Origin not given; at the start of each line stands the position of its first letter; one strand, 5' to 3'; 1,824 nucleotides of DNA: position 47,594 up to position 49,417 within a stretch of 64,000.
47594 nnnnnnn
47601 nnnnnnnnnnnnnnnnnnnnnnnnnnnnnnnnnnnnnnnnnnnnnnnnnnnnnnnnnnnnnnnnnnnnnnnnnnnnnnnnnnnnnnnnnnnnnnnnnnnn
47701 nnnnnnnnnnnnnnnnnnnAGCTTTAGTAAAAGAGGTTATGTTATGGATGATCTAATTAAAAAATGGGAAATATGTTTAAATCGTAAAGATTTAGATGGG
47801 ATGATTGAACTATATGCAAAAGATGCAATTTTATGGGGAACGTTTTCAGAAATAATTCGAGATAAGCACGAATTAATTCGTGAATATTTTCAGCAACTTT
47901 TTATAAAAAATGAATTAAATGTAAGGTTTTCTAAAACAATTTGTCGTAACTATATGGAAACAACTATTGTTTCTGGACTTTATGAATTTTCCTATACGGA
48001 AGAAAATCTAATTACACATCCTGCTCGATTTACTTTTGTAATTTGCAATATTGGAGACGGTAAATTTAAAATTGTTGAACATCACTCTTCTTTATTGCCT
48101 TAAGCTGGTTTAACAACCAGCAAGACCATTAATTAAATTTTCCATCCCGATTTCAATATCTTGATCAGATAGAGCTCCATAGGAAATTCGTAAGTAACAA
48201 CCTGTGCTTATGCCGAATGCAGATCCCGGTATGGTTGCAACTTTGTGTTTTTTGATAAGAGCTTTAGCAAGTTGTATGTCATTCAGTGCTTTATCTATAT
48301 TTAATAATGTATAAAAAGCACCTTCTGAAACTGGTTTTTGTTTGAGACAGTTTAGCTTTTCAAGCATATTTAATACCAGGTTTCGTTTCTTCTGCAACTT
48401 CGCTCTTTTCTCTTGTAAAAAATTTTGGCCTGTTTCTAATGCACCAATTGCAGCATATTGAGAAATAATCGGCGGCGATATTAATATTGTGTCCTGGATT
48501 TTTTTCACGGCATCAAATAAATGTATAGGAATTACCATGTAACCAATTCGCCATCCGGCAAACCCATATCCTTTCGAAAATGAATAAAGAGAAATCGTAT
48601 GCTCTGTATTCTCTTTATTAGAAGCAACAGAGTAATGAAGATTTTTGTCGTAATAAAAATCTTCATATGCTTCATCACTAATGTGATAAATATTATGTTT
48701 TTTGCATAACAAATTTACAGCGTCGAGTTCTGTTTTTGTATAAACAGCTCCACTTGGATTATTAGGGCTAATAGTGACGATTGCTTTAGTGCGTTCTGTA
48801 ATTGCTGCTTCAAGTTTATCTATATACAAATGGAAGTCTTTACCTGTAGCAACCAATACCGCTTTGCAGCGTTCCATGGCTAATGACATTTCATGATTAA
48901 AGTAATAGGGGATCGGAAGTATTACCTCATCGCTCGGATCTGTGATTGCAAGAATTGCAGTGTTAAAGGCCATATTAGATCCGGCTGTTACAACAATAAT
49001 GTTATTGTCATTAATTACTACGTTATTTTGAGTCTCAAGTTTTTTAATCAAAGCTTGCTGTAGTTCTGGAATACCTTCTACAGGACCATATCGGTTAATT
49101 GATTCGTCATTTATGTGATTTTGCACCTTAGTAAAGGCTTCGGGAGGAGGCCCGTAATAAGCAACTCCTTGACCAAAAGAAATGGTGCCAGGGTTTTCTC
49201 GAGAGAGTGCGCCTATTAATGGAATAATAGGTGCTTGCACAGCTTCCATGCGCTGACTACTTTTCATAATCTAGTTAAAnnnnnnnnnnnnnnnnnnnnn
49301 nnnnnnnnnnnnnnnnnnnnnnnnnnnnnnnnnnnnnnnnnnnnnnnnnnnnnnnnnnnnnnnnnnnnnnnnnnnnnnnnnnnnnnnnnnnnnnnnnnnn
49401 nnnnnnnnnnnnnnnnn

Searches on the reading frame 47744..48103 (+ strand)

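Call 24: search_protein_families(library=pfam, proteins=[window:47744-48103:+], max_evalue=0.00001)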
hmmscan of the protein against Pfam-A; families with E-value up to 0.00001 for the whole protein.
window:47744-48103:+ (119 aa): 2 families
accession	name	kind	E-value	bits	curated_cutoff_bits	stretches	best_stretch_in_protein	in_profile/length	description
PF14534.12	DUF4440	-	1.2e-07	32.6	25.2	1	4-109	4-106/107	Domain of unknown function (DUF4440)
PF08332.16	CaMKII_AD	-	1.8e-07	31.8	22.1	1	4-117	8-126/128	Calcium/calmodulin dependent protein kinase II association domain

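Call 104: search_protein_families(library=ncbifam, proteins=[window:47744-48103:+], max_evalue=0.00001)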
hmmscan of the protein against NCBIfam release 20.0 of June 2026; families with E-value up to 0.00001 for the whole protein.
window:47744-48103:+ (119 aa): 0 families

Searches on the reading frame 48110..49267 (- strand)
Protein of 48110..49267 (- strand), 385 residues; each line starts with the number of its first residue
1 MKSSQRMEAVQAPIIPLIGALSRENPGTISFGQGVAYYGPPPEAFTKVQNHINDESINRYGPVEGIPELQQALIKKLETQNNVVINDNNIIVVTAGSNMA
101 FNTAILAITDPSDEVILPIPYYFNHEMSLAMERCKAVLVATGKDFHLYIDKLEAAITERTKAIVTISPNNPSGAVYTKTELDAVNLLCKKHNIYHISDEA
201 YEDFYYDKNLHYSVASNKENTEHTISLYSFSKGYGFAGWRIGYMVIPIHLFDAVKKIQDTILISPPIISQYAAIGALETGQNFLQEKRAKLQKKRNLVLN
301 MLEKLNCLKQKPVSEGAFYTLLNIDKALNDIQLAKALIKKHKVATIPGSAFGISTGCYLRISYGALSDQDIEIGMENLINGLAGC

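Call 24: search_protein_families(library=pfam, proteins=[window:48110-49267:-], max_evalue=0.00001)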
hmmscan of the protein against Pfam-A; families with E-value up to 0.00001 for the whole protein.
window:48110-49267:- (385 aa): 3 families
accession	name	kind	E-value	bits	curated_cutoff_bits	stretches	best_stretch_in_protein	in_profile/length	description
PF00155.27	Aminotran_1_2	-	7.1e-68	229.9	19.7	1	29-376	4-359/361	Aminotransferase class I and II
PF04864.19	Alliinase_C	-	4.2e-07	29.6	22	1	74-246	52-208/363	Allinase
PF01041.23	DegT_DnrJ_EryC1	-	1.8e-06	27.8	19.8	1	75-200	27-147/360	DegT/DnrJ/EryC1/StrS aminotransferase family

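Call 74: search_protein_families(library=padloc, proteins=[window:48110-49267:-], max_evalue=0.01)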
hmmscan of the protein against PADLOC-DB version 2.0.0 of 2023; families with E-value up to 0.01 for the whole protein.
window:48110-49267:- (385 aa): 0 families

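Call 104: search_protein_families(library=ncbifam, proteins=[window:48110-49267:-], max_evalue=0.00001)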
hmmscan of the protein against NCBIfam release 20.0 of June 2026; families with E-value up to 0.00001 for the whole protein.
window:48110-49267:- (385 aa): 76 families (the best 25 are shown)
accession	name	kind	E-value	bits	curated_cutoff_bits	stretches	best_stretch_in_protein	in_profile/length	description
NF004621.0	PRK05957.1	equivalog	4.1e-165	549.2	498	1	3-383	4-384/389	pyridoxal phosphate-dependent aminotransferase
NF005732.0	PRK07550.1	equivalog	4.5e-74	249.8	366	1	5-373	7-379/389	aminotransferase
NF041364.1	GntC_guanitoxin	equivalog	2e-72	244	415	1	32-378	4-353/356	guanitoxin biosynthesis PLP-dependent (S)-gamma-hydroxy-L-arginine cyclodehydratase GntC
NF041091.1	asp_aminotase_Arch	equivalog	7.7e-71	238.9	550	1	51-379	51-372/376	aspartate aminotransferase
NF005816.0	PRK07682.1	equivalog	1.7e-65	221.2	620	1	56-368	58-370/390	aminotransferase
NF004770.0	PRK06108.1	subfamily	1.4e-61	208.4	422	1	60-381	69-391/396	pyridoxal phosphate-dependent aminotransferase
NF004975.0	PRK06348.1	equivalog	7.7e-61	206.2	549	1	57-363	59-365/384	pyridoxal phosphate-dependent aminotransferase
NF005817.0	PRK07683.1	equivalog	2.8e-60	204.1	575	1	21-378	23-377/387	aminotransferase A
NF005855.0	PRK07777.1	equivalog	2e-57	195.3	553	1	6-351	9-355/391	pyridoxal phosphate-dependent aminotransferase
NF006569.0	PRK09082.1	subfamily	1.6e-56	192.1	420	1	6-351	11-355/386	methionine aminotransferase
NF005588.0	PRK07309.1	equivalog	4.7e-56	190.4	576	1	47-378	50-382/391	pyridoxal phosphate-dependent aminotransferase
NF005744.0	PRK07568.1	subfamily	4.9e-54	183.7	389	1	42-323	45-325/398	pyridoxal phosphate-dependent aminotransferase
NF004769.0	PRK06107.1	equivalog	4.4e-53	180.5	617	1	54-375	60-391/402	aspartate transaminase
NF006488.0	PRK08912.1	equivalog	4.9e-52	177.2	498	1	9-351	10-352/387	aminotransferase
NF006230.0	PRK08363.1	equivalog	7.9e-51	173.1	534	1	30-364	36-375/398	alanine aminotransferase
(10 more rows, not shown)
